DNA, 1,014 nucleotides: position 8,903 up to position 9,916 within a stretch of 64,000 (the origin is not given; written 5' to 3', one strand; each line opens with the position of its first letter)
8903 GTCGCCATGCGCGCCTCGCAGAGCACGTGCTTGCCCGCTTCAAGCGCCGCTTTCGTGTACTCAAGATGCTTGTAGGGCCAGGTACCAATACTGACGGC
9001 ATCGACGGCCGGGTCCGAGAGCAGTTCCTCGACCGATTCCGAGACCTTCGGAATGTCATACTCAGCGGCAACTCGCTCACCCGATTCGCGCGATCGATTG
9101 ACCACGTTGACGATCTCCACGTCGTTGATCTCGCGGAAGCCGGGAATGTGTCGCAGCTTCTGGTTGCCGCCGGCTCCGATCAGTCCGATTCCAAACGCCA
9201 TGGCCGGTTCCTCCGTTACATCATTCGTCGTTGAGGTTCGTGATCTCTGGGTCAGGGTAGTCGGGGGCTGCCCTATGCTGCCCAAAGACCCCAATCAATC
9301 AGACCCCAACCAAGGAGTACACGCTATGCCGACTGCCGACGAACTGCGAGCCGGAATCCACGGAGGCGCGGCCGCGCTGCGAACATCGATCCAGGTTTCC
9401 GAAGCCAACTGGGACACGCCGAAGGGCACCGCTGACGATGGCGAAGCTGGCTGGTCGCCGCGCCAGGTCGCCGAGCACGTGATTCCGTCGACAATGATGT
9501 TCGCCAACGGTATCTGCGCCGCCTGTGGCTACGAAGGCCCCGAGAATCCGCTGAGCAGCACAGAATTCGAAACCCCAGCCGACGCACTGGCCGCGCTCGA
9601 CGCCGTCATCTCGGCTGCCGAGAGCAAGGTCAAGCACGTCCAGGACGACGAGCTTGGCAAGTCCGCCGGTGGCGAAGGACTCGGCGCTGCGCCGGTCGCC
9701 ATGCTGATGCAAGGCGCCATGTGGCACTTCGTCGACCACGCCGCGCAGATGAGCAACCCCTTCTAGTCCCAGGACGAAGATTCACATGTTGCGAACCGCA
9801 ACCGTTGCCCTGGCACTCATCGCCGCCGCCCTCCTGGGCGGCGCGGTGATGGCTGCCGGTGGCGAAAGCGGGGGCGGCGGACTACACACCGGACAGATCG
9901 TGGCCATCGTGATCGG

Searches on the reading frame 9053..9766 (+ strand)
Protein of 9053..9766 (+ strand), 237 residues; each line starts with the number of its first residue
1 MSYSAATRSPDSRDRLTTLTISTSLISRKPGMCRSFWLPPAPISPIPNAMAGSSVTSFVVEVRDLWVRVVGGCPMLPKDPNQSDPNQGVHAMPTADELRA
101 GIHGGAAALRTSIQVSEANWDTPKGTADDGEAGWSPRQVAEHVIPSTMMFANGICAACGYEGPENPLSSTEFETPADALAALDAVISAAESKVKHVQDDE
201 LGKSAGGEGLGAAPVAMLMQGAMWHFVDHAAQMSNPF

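Call 89: search_protein_families(library=pfam, proteins=[window:9053-9766:+], max_evalue=0.001)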
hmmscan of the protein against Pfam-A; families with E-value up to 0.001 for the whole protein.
window:9053-9766:+ (237 aa): 1 family
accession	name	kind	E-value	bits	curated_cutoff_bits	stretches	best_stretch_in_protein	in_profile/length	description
PF12867.12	DinB_2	-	9.9e-07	29.7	24.8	1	116-233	19-128/128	DinB superfamily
